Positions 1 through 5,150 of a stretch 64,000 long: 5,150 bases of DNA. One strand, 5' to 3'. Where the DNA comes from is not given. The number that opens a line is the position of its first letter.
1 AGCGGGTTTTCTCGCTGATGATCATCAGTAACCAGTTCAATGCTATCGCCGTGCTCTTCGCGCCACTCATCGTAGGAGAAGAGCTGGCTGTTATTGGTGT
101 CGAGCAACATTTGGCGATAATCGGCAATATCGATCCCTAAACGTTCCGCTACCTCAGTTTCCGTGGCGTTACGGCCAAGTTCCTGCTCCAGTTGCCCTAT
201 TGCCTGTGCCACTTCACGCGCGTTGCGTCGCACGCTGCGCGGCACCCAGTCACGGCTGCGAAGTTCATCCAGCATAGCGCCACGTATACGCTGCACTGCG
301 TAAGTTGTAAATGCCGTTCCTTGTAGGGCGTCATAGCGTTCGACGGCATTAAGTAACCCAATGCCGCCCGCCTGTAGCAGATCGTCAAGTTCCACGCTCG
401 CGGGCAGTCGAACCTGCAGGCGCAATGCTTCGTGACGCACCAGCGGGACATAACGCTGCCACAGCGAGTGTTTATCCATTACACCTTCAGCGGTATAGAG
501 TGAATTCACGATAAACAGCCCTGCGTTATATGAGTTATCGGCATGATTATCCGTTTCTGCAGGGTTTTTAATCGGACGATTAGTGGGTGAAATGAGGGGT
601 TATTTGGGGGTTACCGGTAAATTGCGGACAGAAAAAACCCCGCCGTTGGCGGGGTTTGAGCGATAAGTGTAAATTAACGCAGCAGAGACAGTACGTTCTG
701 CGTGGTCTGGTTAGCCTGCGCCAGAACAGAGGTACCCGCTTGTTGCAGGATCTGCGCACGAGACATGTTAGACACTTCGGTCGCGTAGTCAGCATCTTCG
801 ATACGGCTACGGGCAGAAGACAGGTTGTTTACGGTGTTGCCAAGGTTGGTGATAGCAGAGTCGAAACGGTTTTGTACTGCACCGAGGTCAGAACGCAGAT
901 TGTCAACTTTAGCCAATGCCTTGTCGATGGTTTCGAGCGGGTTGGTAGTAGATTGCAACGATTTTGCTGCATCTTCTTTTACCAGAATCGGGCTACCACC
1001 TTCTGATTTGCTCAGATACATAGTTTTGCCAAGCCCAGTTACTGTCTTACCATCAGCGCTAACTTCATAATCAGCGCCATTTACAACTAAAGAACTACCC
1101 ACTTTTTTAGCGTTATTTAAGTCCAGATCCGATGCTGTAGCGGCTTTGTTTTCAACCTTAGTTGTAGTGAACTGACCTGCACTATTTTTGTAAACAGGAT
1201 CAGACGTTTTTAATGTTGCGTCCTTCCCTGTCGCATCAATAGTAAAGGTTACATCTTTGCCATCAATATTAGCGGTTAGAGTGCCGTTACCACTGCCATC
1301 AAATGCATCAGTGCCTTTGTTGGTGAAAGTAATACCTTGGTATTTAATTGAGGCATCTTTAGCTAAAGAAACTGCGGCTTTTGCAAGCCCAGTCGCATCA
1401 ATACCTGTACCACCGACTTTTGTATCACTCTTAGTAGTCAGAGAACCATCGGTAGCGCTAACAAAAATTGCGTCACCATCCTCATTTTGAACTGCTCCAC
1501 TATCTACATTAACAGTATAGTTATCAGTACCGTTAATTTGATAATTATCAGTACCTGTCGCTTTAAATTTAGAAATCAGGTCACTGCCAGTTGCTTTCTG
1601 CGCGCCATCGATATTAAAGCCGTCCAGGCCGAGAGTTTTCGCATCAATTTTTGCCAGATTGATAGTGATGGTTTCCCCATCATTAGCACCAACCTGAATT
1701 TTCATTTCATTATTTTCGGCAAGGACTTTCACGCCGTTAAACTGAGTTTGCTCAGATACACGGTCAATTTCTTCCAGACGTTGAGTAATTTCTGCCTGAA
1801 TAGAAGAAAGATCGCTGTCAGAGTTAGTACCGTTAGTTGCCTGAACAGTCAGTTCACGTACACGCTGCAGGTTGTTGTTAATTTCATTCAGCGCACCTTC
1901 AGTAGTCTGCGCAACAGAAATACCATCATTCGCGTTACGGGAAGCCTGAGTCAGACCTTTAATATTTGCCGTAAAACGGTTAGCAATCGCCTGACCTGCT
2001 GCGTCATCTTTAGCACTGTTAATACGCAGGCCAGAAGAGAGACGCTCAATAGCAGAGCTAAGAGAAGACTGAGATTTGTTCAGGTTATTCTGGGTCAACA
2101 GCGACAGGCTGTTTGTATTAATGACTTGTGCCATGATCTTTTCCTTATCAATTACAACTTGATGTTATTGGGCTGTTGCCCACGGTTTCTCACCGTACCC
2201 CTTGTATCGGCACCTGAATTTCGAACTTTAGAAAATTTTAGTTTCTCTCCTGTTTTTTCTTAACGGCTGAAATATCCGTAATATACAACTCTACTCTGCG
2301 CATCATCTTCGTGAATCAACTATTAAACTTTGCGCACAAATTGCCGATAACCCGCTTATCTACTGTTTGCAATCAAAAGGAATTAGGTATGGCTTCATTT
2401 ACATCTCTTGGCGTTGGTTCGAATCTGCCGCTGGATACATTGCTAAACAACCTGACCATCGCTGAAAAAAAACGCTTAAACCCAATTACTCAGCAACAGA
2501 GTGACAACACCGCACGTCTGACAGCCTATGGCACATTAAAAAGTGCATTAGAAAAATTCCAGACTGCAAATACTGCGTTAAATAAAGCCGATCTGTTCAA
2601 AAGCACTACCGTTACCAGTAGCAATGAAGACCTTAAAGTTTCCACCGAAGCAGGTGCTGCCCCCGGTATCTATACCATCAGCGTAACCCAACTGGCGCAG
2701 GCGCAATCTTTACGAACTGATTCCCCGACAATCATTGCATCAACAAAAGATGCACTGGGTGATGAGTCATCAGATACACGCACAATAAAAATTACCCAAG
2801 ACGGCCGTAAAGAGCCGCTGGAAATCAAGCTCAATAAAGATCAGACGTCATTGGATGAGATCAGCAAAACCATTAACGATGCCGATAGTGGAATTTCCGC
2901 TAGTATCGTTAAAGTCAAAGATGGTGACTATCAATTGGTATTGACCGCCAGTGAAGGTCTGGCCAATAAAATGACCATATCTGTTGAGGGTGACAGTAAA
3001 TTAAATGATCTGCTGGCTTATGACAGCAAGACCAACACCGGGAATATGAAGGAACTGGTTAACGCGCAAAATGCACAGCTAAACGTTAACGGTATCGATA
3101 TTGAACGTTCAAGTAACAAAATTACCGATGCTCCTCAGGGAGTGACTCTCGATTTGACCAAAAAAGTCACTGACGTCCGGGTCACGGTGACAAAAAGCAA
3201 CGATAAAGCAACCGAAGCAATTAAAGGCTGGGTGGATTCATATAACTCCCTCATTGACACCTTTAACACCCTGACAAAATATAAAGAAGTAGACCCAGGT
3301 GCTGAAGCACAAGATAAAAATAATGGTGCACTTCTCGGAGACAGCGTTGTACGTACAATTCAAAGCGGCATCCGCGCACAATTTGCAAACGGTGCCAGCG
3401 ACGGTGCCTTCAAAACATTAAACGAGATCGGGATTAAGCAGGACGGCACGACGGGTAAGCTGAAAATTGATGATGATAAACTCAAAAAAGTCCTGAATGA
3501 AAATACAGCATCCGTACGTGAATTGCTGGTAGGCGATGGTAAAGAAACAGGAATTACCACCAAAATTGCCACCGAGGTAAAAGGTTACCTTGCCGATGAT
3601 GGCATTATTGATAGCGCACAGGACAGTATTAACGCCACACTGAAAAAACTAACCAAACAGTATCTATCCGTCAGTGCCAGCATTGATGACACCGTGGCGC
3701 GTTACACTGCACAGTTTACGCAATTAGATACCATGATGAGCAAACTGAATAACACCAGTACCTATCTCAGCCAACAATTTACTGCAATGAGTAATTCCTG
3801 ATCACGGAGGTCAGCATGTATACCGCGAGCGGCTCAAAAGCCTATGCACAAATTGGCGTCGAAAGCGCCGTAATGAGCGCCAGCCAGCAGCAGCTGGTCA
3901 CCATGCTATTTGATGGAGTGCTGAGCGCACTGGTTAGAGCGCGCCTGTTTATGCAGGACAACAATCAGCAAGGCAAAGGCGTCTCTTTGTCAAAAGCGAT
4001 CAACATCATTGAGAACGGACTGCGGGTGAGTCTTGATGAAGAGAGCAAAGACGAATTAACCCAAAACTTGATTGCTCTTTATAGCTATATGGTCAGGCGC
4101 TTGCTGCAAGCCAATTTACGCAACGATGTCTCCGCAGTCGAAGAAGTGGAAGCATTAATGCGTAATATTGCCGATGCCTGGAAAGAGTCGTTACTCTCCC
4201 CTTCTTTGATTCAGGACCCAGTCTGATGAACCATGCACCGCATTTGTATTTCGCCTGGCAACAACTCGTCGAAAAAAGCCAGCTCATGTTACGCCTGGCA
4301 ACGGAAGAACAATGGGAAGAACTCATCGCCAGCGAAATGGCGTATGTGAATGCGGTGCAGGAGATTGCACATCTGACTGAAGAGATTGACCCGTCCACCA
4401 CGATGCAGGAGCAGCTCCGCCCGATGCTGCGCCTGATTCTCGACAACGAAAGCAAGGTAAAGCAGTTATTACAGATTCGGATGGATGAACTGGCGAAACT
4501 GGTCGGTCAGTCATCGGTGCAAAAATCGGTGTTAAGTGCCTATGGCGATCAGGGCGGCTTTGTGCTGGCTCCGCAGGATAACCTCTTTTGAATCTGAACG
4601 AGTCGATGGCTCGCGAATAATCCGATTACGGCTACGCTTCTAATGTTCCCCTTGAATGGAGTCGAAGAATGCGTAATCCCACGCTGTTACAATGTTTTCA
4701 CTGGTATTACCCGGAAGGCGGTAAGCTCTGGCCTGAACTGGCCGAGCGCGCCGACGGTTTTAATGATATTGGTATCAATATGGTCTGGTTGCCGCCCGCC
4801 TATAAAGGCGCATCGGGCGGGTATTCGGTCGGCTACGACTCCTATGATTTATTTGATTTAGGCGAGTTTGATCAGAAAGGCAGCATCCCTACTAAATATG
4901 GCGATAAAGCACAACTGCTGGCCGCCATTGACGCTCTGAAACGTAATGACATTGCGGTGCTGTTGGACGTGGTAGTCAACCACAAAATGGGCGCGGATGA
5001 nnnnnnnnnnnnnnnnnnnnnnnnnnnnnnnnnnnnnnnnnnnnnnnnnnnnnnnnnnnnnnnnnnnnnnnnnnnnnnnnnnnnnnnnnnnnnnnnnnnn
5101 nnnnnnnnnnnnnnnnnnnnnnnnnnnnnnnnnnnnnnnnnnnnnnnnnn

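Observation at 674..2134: Flagellin with a short central domain (486 aa)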

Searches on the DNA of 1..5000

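Call 30: search_rna_families(source=window, start=1, end=5000, threshold=evalue, max_evalue=1)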
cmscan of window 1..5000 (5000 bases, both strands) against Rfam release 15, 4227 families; matches with E-value up to 1: 2.
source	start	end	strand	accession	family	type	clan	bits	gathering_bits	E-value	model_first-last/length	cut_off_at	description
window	629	690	-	RF02278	Betaproteobacteria_toxic_sRNA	Gene; sRNA;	-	20.7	50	0.81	1-64/64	no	Betaproteobacteria toxic small RNA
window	630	703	-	RF02837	anti-hemB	Gene; sRNA;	-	19.4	49.5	0.39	1-81/81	no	Burkholderia RNA 7 (anti-hemB)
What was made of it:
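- Tried and rejected: A scan of 1..5000 at E <= 1 gave only two sub-threshold chance hits on the terminator hairpin (call 30).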
